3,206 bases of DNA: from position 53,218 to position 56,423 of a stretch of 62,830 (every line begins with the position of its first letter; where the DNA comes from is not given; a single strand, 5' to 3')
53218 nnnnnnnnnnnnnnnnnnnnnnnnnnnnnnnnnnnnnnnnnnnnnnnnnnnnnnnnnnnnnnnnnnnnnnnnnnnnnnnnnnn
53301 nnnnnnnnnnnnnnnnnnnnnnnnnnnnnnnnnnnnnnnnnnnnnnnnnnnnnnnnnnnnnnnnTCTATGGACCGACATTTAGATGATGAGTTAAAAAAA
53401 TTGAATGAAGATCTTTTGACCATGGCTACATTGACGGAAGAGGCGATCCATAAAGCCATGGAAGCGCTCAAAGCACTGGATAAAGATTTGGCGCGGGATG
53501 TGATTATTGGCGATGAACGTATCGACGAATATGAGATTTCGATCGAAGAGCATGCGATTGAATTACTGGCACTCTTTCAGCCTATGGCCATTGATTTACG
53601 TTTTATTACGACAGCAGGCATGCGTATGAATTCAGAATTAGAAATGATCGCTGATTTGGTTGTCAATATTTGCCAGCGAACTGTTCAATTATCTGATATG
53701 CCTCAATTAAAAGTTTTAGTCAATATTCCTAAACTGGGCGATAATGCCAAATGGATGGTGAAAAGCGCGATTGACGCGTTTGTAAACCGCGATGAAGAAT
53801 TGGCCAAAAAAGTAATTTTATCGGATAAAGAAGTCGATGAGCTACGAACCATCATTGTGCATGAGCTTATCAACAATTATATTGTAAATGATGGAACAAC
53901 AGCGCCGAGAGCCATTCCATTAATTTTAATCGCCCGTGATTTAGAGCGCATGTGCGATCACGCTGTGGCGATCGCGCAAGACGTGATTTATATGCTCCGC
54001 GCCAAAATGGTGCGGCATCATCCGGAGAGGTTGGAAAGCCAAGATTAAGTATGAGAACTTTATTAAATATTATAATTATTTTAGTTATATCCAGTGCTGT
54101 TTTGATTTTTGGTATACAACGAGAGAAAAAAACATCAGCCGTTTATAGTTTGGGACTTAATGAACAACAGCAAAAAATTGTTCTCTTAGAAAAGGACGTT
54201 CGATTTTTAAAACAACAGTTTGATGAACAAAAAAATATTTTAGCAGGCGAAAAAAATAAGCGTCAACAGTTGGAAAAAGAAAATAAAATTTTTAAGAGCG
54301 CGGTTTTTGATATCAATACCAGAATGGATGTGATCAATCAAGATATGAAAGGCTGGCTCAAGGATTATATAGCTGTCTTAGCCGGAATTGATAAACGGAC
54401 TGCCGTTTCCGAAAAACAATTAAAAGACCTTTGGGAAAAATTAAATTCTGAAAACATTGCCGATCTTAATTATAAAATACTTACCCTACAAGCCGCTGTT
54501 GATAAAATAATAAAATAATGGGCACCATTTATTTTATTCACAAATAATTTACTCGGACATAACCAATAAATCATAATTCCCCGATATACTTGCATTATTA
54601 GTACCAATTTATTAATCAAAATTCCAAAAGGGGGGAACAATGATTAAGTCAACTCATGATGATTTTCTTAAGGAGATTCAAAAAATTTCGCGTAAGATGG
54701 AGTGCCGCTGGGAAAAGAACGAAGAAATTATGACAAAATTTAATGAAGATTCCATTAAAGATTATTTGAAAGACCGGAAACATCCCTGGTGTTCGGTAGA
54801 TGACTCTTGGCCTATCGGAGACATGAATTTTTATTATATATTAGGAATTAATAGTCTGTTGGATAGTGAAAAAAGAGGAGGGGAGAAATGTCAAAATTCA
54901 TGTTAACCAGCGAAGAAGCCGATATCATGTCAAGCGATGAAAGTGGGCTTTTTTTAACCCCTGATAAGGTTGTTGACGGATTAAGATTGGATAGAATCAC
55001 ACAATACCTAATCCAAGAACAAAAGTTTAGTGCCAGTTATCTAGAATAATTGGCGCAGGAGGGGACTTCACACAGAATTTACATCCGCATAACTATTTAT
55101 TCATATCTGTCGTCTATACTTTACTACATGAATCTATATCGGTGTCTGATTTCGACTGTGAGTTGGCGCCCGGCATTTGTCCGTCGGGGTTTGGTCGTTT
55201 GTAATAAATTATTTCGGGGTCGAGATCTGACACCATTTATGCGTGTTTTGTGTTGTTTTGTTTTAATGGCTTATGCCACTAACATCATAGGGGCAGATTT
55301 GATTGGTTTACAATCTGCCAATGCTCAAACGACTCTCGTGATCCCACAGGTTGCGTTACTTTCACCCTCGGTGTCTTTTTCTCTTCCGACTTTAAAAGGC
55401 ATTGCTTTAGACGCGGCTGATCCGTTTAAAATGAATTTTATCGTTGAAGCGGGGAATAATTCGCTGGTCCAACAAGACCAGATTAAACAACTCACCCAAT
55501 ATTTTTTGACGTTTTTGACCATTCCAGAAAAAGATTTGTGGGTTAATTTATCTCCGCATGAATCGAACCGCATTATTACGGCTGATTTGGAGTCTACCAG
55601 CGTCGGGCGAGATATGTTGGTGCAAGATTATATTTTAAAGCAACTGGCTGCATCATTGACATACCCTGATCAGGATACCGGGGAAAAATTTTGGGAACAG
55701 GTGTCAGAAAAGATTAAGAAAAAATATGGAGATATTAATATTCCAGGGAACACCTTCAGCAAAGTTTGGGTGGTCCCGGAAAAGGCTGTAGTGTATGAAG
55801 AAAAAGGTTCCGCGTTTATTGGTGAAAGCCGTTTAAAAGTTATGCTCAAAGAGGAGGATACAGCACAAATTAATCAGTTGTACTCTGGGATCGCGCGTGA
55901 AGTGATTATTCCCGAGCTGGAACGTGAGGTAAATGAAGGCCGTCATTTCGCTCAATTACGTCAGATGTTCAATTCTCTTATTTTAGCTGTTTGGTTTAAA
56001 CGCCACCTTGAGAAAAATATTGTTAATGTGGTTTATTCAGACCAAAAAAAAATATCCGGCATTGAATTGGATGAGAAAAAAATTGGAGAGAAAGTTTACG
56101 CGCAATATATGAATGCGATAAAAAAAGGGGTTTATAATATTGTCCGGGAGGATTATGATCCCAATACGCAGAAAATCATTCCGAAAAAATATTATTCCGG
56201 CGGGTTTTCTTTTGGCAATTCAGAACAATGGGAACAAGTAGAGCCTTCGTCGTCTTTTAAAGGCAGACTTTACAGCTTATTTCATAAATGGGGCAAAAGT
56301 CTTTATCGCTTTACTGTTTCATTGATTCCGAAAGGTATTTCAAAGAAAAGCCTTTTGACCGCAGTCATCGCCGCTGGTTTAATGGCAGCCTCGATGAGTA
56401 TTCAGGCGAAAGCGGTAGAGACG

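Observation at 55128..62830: Open-ended giant ORF (at least 2,567 codons) that the supplied ORF track does not report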

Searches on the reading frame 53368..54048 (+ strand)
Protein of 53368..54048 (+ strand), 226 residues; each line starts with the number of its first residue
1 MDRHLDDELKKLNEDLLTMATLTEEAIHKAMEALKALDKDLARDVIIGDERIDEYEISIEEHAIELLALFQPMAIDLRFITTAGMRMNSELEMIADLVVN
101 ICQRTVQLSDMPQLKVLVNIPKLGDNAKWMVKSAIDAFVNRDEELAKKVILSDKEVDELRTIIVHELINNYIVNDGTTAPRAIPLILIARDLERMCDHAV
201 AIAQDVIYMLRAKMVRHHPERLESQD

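Call 8: search_protein_families(library=pfam, proteins=[window:53368-54048:+], max_evalue=0.01)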
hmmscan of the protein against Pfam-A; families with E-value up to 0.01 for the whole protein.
window:53368-54048:+ (226 aa): 1 family
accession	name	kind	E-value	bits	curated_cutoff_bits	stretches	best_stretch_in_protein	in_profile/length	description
PF01895.24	PhoU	-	5.9e-39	132.8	23.5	2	121-206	2-89/89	PhoU domain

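Call 9: find_encoding_contigs(protein=window:53368-54048:+, flank=10000, max_places=6)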
Protein window:53368-54048:+ (226 aa): no gene with exactly this product is on record in the collection.

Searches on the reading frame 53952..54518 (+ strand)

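Call 8: search_protein_families(library=pfam, proteins=[window:53952-54518:+], max_evalue=0.01)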
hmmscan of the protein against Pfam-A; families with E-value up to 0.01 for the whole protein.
window:53952-54518:+ (188 aa): 2 families
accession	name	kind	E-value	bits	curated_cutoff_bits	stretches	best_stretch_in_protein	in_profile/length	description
PF05966.18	Chordopox_A33R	-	0.0028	17.4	22.5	1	50-159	60-169/186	Chordopoxvirus A33R protein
PF22954.2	DUF7027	-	0.0033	17.7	27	1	34-61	40-67/100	Domain of unknown function (DUF7027)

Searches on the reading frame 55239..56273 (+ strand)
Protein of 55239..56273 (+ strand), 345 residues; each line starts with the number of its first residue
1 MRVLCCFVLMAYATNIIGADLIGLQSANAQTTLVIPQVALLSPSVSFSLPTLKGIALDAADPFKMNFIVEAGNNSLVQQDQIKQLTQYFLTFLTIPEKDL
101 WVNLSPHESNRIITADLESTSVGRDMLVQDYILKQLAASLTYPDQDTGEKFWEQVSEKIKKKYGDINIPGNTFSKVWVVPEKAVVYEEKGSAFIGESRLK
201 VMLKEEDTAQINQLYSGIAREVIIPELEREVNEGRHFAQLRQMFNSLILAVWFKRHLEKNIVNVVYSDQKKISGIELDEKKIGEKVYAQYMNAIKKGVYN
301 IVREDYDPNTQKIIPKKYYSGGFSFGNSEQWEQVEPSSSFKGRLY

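Call 40: predict_structure(alignment_id=A2)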
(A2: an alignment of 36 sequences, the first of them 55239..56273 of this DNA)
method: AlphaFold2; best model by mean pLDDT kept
length: 345 residues; sequences in the alignment: 36
mean_pLDDT: 74.7   pTM: 0.64
mean pLDDT of the five models: 74.7, 72.7, 71.4, 71.0, 70.5
residues with pLDDT >= 90: 99; 70-90: 116; 50-70: 88; < 50: 42
segments of 3 or more residues with pLDDT < 50: 28-30, 270-279, 320-344
pLDDT, mean of each block of 10 residues (from residue 1): 93 90 61 56 78 94 92 93 95 84 61 72 84 75 66 78 78 77 94 95 71 79 87 91 95 88 59 41 59 51 79 69 38 34 42
secondary structure, 60 per line:
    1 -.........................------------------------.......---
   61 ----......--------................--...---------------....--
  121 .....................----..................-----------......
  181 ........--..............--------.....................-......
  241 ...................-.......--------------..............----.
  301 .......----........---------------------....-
elements in order: H2-26 E51-57 E65-70 H79-94 H115-118 H121-141 H146-163 E175-188 E191-204 H213-233 H235-259 H261-267 H282-295 E300-307 E312-319 E341-344

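Call 43: fold_search(model_id=the predicted structure, library=pdb)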
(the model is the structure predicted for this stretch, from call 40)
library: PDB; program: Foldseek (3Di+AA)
matches with E <= 10: 201; with E <= 0.001: 0
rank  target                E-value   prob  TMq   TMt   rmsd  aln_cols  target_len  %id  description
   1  6xby_H                6.6e-02  0.13  0.12  0.16  18.1       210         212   15  Cryo-EM structure of V-ATPase from bovine brain, state 2 (released 2020-08-19)
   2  9brq_7                7.8e-02  0.10  0.11  0.15  18.4       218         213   15  Intact V-ATPase State 3 and synaptophysin complex in mouse brain isolated synaptic vesicles (released 2024-06-19)
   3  6xbw_H                9.3e-02  0.13  0.13  0.18  18.4       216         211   15  Cryo-EM structure of V-ATPase from bovine brain, state 1 (released 2020-08-19)
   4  6wlz_G                1.7e-01  0.10  0.11  0.15  18.9       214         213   16  The V1 region of human V-ATPase in state 1 (focused refinement) (released 2020-11-11)
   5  7u8o_H                2.2e-01  0.09  0.12  0.18  20.4       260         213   12  Structure of porcine V-ATPase with mEAK7 and SidK, Rotary state 2 (released 2022-07-06)
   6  7uzf_H                2.3e-01  0.09  0.13  0.17  19.8       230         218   14  Rat Kidney V-ATPase with SidK, State 1 (released 2023-11-22)
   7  5lly_A                2.9e-01  0.03  0.07  0.06  24.4       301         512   13  Photosensory Module of Bacteriophytochrome linked Diguanylyl Cyclase from Idiomarina species A28L (released 2017-03-15)
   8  6x62_AC               3.1e-01  0.05  0.11  0.16  24.7       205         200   13  Legionella pneumophila Dot T4SS OMC (released 2020-09-30)
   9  9cf8_G                3.3e-01  0.06  0.11  0.15  19.8       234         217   13  Cryo-EM structure of human kidney V-ATPase state 1 (released 2025-08-06)
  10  5lly_C                3.3e-01  0.03  0.10  0.07  23.0       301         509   11  Photosensory Module of Bacteriophytochrome linked Diguanylyl Cyclase from Idiomarina species A28L (released 2017-03-15)
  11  7muq_AC               4.4e-01  0.04  0.10  0.14  28.6       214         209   12  Reconstruction of the Legionella pneumophila Dot/Icm T4SS 3DVA Map 1 (released 2021-10-06)
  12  7tmm_M                4.6e-01  0.08  0.14  0.19  17.3       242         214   12  Complete V1 Complex from Saccharomyces cerevisiae (released 2022-04-06)
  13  7muq_DC               4.9e-01  0.04  0.10  0.13  28.4       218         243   13  Reconstruction of the Legionella pneumophila Dot/Icm T4SS 3DVA Map 1 (released 2021-10-06)
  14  4csw_A                4.9e-01  0.02  0.08  0.07  23.1       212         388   17  Rhodothermus marinus YCFD-like ribosomal protein L16 Arginyl hydroxylase (released 2014-04-09)
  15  6ppd_5                5.8e-01  0.02  0.07  0.07  24.6       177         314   12  Kaposi's sarcoma-associated herpesvirus (KSHV), C1 penton vertex register, CATC-absent structure (released 2019-09-11)
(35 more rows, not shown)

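Call 61: search_protein_representatives(alignment_id=A2)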
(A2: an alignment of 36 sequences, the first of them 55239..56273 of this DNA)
Query: 36 sequences, 362 profile positions. Proteins with E-value up to 0.001 (for the whole library): 8325; up to 1e-10: 7852; up to 1e-30: 6760. The best 150 are listed.
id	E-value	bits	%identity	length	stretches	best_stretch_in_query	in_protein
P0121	1.9e-162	556.9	-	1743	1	6-357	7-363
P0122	3.7e-162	556.0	-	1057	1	4-354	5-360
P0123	2.0e-161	553.5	-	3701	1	4-355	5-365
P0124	2.3e-161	553.3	-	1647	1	3-358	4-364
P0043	3.7e-161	552.7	-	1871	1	5-360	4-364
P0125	6.4e-161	551.9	-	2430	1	5-360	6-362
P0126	8.7e-161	551.4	-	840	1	11-359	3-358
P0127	9.1e-161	551.4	-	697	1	3-359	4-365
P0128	1.1e-160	551.1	-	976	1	10-354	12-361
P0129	1.8e-160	550.4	-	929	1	4-354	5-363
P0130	3.6e-160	549.4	-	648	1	4-357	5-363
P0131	6.3e-160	548.6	-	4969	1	3-352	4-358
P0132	2.1e-159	546.9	-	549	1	3-357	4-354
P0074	2.8e-159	546.5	-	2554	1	7-356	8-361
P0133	3.0e-159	546.4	-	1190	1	4-354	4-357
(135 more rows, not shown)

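Call 94: fold_search(model_id=the predicted structure, library=viral)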
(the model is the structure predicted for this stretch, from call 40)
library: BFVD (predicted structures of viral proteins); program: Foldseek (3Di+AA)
matches with E <= 10: 255; with E <= 0.001: 0
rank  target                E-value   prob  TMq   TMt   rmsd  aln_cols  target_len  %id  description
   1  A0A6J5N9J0            2.4e-02  0.13  0.09  0.14  24.1       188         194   12  Uncharacterized protein [uncultured Caudovirales phage]
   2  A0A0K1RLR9            1.4e-01  0.04  0.10  0.10  25.9       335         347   12  (no name in the UniProt tables at hand)
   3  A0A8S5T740            1.8e-01  0.06  0.10  0.16  42.3       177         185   11  Uncharacterized protein [Siphoviridae sp. ctmwf23]
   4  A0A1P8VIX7            2.0e-01  0.08  0.15  0.14  25.1       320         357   11  Ig-like domain-containing protein [Murid betaherpesvirus 3]
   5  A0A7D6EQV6            2.3e-01  0.04  0.09  0.06  29.4       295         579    9  Uncharacterized protein [Golovinomyces cichoracearum associated tombus-like virus 1]
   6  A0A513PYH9            2.7e-01  0.06  0.11  0.13  24.6       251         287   12  Major capsid protein (Fragment) [Suid betaherpesvirus 2]
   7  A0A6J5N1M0            3.2e-01  0.10  0.12  0.09  30.3       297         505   11  Uncharacterized protein [uncultured Caudovirales phage]
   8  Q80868                3.4e-01  0.03  0.08  0.14  27.3       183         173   12  Uncharacterized protein [Non-A non-B hepatitis virus]
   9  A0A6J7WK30            3.6e-01  0.02  0.09  0.07  59.3       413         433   11  Intramolecular chaperone auto-processing domain containing protein [uncultured Caudovirales phage]
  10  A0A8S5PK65            6.1e-01  0.08  0.09  0.25  17.1       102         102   14  DNA-binding protein [Siphoviridae sp. ctL0q1]
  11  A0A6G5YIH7            6.8e-01  0.06  0.11  0.19  22.8       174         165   10  (no name in the UniProt tables at hand)
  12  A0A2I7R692            7.6e-01  0.07  0.09  0.15  28.3       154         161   14  (no name in the UniProt tables at hand)
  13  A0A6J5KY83            8.5e-01  0.04  0.11  0.18  37.9       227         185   10  Lipoprotein [uncultured Caudovirales phage]
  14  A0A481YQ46            8.5e-01  0.03  0.09  0.11  29.7       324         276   11  Uncharacterized protein [Pithovirus LCDPAC02]
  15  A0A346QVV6            8.5e-01  0.02  0.10  0.11  28.7       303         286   12  ORF037 [Spodoptera frugiperda granulovirus]
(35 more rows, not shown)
